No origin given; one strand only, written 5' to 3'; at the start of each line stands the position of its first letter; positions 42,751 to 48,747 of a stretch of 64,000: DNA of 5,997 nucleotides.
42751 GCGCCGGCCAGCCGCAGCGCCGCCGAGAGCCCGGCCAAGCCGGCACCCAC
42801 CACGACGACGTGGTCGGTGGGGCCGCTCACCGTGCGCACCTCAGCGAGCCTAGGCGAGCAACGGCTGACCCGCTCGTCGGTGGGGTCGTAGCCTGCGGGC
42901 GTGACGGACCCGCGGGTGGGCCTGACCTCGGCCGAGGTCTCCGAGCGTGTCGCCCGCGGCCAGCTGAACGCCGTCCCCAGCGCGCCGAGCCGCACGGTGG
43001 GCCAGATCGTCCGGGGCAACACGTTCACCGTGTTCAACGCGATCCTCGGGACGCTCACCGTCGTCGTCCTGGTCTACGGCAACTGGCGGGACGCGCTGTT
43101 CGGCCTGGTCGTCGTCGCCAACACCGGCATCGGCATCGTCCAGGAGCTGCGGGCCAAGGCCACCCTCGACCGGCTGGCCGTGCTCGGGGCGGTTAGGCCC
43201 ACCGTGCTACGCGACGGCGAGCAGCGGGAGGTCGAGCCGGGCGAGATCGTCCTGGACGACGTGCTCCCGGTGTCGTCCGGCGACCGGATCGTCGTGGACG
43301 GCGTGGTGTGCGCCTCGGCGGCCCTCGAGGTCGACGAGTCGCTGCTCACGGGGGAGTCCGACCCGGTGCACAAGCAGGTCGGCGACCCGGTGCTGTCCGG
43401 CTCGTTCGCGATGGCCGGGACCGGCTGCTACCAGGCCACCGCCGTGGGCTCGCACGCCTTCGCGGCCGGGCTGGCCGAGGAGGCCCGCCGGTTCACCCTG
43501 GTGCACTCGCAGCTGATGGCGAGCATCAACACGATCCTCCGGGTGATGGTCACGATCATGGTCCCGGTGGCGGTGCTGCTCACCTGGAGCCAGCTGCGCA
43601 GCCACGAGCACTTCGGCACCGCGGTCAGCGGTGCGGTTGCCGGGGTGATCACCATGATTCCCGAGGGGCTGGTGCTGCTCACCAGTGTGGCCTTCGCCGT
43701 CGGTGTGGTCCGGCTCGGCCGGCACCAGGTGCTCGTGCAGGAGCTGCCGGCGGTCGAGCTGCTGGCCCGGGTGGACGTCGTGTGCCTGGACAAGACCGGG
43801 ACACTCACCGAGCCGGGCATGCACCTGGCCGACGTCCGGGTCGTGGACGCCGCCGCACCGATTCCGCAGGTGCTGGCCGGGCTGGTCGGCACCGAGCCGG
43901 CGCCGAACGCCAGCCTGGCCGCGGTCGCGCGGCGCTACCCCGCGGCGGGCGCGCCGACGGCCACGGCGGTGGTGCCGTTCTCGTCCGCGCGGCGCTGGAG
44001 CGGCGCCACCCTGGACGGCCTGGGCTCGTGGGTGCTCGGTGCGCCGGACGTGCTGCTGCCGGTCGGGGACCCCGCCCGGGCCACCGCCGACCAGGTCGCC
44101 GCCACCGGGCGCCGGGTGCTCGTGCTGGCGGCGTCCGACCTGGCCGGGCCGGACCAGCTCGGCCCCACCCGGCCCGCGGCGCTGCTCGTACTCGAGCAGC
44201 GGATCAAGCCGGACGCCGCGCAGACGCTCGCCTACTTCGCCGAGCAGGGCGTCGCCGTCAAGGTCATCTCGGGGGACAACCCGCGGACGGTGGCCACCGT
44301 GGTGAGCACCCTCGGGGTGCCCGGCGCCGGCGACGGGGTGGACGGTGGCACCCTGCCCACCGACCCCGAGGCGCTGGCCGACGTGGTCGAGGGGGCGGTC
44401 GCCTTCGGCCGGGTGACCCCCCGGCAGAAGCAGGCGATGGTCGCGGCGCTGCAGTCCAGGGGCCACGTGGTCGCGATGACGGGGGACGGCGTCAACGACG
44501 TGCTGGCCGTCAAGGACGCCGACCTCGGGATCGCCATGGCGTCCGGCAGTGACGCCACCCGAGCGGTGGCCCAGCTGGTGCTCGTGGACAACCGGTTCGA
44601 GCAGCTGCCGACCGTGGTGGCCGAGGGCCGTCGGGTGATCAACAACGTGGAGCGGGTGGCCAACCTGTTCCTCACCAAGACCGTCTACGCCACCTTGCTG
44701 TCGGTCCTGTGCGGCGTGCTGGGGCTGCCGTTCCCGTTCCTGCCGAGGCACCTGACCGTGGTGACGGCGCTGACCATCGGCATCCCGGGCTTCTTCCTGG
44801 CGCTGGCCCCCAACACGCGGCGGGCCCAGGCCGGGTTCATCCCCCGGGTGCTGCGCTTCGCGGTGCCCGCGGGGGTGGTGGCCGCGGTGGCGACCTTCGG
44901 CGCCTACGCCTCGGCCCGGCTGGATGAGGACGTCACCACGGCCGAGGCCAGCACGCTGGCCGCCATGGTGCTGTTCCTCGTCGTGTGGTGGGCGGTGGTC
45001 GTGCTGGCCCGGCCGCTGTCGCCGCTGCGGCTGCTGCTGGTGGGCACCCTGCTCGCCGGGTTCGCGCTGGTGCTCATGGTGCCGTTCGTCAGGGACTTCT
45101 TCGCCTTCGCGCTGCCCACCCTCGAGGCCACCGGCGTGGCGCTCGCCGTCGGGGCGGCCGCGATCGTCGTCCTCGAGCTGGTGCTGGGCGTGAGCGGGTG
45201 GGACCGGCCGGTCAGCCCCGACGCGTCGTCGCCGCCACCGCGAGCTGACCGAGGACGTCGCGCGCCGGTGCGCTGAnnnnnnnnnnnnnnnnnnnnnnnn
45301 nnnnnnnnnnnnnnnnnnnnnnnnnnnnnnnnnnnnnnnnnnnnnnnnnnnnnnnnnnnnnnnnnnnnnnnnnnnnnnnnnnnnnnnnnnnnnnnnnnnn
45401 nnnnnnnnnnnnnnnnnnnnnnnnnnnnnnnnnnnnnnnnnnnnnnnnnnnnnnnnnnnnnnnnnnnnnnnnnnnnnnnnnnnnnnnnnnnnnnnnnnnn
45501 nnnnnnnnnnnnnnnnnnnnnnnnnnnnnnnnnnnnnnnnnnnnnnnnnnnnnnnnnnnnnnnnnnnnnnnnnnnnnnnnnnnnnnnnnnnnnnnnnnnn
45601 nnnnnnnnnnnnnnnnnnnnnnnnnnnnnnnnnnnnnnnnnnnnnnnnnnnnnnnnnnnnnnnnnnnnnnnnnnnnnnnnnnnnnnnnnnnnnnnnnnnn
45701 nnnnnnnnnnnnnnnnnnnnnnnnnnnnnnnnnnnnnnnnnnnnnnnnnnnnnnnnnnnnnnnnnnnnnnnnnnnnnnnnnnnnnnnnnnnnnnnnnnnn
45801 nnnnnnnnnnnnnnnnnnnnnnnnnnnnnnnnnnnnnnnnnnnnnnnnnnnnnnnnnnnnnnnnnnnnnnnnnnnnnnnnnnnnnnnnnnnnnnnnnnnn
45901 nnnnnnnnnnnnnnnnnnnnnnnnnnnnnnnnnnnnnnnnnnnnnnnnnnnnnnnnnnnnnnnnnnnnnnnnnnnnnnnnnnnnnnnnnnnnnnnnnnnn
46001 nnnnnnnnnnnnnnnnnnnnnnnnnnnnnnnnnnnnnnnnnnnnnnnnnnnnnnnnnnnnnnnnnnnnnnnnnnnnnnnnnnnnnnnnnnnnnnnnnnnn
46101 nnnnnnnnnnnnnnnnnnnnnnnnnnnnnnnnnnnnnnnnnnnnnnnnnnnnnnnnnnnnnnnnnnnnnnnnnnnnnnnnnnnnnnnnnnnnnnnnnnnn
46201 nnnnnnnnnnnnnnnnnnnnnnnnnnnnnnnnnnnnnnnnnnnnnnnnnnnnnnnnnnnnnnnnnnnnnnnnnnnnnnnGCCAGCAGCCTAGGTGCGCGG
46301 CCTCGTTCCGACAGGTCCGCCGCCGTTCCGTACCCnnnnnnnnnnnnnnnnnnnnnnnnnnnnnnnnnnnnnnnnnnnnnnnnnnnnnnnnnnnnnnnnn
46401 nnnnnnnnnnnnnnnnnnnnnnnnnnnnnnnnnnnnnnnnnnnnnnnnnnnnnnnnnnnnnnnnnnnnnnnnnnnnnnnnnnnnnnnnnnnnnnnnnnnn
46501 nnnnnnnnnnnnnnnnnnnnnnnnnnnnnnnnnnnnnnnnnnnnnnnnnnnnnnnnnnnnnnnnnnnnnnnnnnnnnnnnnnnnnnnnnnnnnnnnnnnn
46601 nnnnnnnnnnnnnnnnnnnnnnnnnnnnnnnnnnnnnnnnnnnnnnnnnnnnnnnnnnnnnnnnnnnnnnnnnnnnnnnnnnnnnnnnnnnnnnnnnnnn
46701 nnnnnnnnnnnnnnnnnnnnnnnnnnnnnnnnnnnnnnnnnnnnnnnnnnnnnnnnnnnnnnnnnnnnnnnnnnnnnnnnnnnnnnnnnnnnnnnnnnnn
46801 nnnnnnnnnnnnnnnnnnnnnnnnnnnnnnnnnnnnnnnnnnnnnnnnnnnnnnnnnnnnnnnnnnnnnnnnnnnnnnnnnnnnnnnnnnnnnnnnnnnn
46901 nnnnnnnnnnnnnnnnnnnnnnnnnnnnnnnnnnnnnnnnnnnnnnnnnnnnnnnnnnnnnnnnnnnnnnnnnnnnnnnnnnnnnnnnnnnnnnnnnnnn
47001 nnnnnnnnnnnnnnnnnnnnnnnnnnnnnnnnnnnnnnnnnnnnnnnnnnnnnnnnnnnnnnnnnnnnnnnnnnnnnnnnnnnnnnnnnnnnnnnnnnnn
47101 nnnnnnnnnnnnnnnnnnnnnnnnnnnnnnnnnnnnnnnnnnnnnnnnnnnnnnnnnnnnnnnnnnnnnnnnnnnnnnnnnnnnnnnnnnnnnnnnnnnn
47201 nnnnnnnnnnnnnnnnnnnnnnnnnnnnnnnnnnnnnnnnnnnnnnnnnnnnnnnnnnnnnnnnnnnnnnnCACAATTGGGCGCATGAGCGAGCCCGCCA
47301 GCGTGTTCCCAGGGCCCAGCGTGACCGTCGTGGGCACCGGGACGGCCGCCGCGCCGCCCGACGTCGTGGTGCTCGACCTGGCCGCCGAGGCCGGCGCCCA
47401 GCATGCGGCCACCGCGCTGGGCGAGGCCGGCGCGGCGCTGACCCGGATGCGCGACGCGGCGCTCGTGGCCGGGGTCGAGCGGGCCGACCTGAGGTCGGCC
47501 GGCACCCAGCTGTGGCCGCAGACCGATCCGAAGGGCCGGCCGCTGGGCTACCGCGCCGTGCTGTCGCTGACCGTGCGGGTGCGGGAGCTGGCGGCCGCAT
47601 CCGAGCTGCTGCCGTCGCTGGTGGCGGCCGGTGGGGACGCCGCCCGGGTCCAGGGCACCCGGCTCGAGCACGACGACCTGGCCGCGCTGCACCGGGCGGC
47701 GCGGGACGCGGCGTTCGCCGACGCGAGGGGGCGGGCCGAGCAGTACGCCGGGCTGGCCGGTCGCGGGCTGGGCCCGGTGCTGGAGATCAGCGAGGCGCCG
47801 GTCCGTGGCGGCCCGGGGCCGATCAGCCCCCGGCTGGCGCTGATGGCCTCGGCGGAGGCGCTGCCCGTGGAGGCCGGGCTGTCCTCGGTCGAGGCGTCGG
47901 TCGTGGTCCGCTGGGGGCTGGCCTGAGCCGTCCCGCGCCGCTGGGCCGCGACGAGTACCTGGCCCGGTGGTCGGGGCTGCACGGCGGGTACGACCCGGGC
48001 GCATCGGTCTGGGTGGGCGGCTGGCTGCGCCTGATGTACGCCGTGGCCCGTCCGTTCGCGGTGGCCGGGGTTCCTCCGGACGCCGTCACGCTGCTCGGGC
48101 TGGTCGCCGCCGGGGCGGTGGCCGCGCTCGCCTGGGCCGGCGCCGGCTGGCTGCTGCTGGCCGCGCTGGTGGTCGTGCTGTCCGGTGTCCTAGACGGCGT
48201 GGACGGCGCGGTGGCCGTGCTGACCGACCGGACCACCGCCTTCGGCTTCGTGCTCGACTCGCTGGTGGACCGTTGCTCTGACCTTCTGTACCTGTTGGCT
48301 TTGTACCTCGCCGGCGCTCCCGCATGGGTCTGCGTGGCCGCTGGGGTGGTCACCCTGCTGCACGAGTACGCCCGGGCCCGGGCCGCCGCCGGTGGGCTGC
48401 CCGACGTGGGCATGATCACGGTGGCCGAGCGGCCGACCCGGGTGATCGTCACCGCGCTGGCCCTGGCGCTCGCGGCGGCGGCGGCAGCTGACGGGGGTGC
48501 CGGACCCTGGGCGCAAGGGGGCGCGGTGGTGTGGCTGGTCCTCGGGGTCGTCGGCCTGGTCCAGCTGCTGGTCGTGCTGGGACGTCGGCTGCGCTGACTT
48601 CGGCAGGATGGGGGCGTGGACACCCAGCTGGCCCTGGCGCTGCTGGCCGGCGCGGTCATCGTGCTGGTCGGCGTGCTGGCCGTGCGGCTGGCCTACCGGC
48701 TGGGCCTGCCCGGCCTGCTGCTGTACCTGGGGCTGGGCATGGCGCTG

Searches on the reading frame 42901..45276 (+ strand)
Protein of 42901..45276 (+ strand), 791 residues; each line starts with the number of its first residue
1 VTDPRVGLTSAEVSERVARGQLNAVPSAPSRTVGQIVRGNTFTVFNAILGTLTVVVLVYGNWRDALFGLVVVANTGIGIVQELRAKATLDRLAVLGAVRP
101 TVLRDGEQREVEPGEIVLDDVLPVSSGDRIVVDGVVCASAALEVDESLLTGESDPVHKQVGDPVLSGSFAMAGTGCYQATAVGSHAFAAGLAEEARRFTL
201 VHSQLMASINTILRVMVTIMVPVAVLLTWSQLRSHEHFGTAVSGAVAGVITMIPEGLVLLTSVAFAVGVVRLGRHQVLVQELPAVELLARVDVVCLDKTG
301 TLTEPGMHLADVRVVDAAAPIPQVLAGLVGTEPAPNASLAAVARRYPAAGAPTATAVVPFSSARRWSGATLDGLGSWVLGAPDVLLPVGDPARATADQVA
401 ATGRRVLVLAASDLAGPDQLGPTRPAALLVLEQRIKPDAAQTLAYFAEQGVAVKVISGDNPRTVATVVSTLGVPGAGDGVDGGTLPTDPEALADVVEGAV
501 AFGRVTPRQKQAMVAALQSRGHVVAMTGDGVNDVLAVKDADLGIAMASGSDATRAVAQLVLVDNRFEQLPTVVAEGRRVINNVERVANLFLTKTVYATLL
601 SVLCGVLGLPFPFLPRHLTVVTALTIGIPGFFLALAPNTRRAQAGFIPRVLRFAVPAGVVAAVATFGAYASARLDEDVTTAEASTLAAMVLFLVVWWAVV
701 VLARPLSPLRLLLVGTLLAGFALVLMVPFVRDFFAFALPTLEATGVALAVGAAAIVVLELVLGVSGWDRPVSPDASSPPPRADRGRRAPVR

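Call 24: search_protein_families(library=pfam, proteins=[window:42901-45276:+], max_evalue=0.001)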
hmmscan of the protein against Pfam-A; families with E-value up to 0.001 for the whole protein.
window:42901-45276:+ (791 aa): 4 families
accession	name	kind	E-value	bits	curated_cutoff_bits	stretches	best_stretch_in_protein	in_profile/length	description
PF00122.25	E1-E2_ATPase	-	2.3e-36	125.5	28.1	1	101-275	8-181/181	E1-E2 ATPase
PF00702.32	Hydrolase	-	1.7e-15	58.4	26.4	1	291-541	1-191/191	haloacid dehalogenase-like hydrolase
PF08282.18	Hydrolase_3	-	0.00013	22.2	20.9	0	522-564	204-246/255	haloacid dehalogenase-like hydrolase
PF00689.26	Cation_ATPase_C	-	0.00085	19.6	27.3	1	611-761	2-172/175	Cation transporting ATPase, C-terminus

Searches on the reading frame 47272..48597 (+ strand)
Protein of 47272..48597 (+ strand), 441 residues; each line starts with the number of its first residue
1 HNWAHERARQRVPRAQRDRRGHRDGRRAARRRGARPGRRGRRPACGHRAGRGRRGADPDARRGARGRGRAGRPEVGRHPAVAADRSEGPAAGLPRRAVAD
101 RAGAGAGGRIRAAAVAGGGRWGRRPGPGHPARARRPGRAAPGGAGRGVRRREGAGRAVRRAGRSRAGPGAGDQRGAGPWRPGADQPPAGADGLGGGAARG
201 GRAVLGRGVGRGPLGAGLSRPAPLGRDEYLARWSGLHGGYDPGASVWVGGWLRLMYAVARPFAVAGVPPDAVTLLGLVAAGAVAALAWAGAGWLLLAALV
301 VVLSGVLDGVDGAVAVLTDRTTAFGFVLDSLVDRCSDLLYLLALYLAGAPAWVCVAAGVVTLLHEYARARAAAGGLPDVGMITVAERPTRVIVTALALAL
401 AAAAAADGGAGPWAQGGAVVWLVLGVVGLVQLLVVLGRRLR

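Call 24: search_protein_families(library=pfam, proteins=[window:47272-48597:+], max_evalue=0.001)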
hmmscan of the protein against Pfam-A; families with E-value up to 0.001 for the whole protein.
window:47272-48597:+ (441 aa): 1 family
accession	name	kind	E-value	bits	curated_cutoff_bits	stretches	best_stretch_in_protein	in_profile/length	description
PF01066.26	CDP-OH_P_transf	-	9.1e-11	42.8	22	1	269-415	4-138/152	CDP-alcohol phosphatidyltransferase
